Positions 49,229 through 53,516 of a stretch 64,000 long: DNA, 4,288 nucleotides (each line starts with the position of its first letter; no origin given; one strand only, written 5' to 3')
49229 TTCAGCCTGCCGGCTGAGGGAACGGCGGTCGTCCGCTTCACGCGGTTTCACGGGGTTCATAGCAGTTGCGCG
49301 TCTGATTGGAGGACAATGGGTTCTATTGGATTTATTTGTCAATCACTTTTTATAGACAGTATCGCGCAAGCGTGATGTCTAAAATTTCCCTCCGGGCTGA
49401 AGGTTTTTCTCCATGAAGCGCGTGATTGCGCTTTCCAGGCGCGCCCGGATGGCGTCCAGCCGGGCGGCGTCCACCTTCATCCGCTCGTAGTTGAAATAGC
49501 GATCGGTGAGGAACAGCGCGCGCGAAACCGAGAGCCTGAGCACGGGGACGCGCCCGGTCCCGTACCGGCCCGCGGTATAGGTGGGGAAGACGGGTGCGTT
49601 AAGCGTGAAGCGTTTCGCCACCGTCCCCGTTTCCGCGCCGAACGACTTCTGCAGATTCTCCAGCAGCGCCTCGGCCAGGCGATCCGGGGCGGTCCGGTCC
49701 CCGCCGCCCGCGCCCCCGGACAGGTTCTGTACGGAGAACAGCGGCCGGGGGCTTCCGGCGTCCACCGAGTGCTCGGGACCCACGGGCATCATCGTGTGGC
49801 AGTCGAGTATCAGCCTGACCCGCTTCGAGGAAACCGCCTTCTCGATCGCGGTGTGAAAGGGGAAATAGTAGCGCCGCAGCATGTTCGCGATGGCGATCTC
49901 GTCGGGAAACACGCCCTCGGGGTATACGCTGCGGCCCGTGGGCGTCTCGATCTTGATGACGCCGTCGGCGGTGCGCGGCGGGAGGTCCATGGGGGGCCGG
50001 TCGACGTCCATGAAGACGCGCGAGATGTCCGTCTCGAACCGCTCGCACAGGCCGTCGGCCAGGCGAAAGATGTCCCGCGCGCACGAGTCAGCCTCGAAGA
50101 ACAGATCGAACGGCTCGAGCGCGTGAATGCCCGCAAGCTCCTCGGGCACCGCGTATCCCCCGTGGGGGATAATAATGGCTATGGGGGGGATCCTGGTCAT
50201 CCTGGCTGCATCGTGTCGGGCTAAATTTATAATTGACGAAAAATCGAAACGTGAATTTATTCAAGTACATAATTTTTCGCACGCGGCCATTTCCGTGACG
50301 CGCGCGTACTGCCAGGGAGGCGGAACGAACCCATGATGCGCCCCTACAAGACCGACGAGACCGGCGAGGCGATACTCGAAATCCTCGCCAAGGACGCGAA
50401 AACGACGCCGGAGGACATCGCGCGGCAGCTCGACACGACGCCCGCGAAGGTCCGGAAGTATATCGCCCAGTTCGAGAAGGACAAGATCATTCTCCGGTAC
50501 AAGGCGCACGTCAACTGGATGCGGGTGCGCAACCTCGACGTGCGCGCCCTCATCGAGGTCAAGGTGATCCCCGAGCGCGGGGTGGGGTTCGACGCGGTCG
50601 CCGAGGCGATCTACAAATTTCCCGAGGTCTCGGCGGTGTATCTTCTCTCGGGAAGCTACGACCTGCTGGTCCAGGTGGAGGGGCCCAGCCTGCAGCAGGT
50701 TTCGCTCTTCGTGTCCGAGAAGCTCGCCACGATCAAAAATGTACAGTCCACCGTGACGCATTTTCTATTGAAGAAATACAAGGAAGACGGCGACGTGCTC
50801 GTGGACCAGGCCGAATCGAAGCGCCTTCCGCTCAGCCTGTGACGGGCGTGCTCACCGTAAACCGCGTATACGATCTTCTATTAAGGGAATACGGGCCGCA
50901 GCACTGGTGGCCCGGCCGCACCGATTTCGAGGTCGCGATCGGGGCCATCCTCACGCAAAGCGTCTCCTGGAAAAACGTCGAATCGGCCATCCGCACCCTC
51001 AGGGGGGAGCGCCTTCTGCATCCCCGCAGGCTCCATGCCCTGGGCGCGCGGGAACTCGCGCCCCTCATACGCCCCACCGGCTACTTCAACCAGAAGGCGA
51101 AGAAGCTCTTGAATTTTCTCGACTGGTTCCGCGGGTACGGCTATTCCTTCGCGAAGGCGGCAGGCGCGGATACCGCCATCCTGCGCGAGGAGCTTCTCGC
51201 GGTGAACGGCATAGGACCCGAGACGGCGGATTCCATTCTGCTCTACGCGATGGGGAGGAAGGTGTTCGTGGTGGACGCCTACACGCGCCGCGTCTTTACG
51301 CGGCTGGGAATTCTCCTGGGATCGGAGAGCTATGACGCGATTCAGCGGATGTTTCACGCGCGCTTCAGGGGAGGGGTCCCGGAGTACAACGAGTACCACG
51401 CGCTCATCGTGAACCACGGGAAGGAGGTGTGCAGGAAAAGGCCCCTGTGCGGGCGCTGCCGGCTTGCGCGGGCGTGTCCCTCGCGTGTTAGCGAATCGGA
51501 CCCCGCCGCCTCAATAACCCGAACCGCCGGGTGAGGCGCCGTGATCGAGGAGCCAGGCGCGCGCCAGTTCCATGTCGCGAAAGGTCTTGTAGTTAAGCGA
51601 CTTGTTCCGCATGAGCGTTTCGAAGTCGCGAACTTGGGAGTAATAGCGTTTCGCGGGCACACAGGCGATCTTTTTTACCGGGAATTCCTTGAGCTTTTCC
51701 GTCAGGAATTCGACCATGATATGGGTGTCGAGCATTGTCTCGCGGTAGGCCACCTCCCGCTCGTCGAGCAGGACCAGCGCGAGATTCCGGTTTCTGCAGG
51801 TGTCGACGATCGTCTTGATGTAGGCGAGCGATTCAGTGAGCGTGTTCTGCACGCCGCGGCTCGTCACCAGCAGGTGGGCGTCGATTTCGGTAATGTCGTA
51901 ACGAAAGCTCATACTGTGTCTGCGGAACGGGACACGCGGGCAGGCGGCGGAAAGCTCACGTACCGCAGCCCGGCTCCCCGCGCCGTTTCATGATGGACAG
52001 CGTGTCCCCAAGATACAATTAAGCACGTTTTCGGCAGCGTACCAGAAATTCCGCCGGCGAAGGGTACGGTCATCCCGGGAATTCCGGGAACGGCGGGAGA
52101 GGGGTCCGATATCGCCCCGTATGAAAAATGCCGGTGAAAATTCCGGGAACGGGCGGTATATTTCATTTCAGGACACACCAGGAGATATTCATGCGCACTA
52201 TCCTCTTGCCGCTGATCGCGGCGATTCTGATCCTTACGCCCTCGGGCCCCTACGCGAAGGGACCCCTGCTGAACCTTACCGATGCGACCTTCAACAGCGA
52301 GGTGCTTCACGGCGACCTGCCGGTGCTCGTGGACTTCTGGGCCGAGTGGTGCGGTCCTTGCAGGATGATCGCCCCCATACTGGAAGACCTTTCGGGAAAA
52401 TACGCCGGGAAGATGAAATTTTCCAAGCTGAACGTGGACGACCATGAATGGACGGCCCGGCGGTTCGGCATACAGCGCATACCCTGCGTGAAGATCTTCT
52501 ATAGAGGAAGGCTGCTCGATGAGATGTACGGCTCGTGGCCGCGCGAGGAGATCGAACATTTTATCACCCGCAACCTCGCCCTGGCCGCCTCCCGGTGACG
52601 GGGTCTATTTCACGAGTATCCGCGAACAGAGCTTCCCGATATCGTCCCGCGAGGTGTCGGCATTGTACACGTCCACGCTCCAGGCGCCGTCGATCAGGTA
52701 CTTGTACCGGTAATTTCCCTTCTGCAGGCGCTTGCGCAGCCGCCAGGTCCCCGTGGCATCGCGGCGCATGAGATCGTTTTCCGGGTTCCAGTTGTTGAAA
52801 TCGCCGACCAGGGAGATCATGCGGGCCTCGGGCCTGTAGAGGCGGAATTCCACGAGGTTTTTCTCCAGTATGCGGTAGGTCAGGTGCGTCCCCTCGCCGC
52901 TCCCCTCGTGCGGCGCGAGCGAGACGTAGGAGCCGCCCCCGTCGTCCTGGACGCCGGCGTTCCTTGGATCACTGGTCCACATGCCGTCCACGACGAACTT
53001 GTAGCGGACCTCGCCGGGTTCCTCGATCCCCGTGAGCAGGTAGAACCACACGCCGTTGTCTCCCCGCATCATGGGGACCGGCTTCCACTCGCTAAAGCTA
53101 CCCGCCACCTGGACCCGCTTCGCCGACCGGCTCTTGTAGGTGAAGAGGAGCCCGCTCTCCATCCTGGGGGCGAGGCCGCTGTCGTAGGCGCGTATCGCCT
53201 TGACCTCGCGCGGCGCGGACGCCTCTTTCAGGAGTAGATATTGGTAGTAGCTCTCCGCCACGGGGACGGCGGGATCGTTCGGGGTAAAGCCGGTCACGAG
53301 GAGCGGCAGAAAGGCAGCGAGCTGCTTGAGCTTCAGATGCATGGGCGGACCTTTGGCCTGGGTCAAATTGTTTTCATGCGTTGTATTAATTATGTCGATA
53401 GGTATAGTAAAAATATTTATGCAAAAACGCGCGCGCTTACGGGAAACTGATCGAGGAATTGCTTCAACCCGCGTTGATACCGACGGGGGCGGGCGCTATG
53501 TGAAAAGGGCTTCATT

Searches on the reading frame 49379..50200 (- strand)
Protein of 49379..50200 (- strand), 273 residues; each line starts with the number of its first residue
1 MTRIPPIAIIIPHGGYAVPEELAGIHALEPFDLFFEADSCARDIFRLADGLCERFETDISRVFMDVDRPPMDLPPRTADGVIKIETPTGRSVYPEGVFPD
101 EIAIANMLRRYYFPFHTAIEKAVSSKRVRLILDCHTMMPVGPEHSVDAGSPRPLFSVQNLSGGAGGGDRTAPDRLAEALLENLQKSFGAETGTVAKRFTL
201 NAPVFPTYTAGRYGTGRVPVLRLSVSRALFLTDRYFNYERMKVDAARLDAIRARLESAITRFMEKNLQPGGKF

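Call 45: search_protein_families(library=pfam, proteins=[window:49379-50200:-], max_evalue=0.00001)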
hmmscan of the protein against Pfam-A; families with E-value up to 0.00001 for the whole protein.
window:49379-50200:- (273 aa): 1 family
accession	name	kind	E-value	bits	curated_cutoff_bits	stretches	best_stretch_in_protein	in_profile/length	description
PF05013.17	FGase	-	2.8e-26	93.5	28.9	1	6-230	2-218/219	N-formylglutamate amidohydrolase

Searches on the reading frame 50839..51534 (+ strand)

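Call 45: search_protein_families(library=pfam, proteins=[window:50839-51534:+], max_evalue=0.00001)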
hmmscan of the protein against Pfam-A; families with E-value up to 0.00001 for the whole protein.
window:50839-51534:+ (231 aa): 2 families
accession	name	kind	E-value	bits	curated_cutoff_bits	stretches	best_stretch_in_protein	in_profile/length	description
PF00730.31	HhH-GPD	-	9.7e-12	45.6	26.2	1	34-172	1-102/108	HhH-GPD superfamily base excision DNA repair protein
PF00633.29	HHH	-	2.3e-06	27.6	24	1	116-136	10-30/30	Helix-hairpin-helix motif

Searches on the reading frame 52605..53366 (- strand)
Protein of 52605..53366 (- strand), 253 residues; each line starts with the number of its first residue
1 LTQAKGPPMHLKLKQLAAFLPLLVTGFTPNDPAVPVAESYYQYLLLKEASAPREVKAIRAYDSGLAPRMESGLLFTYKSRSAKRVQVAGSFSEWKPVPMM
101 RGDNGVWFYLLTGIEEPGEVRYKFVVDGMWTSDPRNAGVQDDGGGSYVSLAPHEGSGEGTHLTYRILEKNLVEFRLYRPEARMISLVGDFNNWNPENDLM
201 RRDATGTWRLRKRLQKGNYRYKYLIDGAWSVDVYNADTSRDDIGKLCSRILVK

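Call 45: search_protein_families(library=pfam, proteins=[window:52605-53366:-], max_evalue=0.00001)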
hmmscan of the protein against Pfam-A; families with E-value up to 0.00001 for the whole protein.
window:52605-53366:- (253 aa): 3 families
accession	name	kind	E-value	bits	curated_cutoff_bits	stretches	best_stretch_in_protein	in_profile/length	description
PF16561.11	AMPK1_CBM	-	9.3e-23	80.7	26.8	2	179-252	9-79/85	Glycogen recognition site of AMP-activated protein kinase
PF02922.24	CBM_48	-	1.7e-19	70.4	22.4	2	170-237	11-80/83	Carbohydrate-binding module 48 (Isoamylase N-terminal domain)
PF22058.2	X25_BaPul_like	-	1.7e-07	31.6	27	1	185-233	10-60/87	Pullulanase X25 domain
